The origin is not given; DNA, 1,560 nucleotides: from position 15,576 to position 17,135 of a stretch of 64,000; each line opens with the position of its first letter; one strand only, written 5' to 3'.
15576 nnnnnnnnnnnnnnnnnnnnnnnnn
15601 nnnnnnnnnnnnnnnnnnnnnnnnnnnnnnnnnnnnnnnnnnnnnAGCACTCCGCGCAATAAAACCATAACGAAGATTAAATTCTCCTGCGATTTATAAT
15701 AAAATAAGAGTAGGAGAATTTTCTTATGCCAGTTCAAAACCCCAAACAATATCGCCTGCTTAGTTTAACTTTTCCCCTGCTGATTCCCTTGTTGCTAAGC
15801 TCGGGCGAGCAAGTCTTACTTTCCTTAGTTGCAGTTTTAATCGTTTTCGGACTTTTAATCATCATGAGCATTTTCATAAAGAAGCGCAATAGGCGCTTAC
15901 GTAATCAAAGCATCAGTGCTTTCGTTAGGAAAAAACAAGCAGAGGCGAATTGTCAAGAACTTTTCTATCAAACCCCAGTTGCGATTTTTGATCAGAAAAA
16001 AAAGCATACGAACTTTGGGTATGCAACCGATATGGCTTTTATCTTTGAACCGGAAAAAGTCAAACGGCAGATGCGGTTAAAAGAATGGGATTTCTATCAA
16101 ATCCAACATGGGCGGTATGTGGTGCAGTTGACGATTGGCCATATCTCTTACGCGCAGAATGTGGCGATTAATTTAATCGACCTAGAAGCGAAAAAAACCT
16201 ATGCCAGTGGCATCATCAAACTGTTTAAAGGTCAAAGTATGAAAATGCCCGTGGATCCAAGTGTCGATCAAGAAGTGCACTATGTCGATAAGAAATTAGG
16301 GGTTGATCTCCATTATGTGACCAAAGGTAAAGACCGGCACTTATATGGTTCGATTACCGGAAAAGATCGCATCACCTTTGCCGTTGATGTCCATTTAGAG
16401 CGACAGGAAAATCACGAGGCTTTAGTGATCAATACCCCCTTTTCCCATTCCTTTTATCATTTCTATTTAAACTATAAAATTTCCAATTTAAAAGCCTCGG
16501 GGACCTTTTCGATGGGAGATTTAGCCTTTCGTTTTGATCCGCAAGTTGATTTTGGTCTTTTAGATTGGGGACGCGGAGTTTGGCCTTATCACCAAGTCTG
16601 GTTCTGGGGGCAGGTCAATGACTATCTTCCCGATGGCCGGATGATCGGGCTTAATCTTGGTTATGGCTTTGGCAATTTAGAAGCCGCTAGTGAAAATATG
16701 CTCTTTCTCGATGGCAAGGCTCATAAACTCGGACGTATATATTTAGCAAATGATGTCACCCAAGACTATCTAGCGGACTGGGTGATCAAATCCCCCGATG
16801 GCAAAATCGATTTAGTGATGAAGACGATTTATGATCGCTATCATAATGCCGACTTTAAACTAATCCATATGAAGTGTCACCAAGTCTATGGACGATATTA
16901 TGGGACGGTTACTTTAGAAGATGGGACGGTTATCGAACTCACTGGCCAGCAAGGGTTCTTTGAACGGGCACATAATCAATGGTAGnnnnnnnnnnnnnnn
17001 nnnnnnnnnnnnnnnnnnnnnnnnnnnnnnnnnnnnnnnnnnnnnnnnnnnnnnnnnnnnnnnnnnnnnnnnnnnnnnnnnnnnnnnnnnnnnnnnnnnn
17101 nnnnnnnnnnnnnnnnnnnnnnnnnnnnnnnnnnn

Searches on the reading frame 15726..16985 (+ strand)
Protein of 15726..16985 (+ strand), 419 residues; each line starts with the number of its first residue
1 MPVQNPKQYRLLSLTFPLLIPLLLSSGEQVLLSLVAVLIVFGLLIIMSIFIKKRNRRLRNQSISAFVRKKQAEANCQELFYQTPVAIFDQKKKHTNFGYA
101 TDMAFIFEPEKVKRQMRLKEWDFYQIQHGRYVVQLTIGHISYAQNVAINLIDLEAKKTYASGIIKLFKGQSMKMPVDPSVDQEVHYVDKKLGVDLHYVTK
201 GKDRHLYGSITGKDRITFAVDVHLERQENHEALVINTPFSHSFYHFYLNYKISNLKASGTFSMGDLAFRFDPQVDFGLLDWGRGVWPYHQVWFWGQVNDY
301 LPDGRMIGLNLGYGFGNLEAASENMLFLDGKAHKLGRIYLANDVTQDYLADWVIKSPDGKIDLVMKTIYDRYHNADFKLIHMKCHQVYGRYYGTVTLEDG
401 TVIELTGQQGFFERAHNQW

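Call 80: search_protein_families(library=pfam, proteins=[window:15726-16985:+], max_evalue=0.00001)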
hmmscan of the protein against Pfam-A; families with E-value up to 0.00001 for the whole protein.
window:15726-16985:+ (419 aa): 1 family
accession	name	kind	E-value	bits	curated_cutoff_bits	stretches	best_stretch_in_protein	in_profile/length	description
PF10974.15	DUF2804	-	1.6e-90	304.2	26.9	1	83-419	6-339/339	Domain of unknown function (DUF2804)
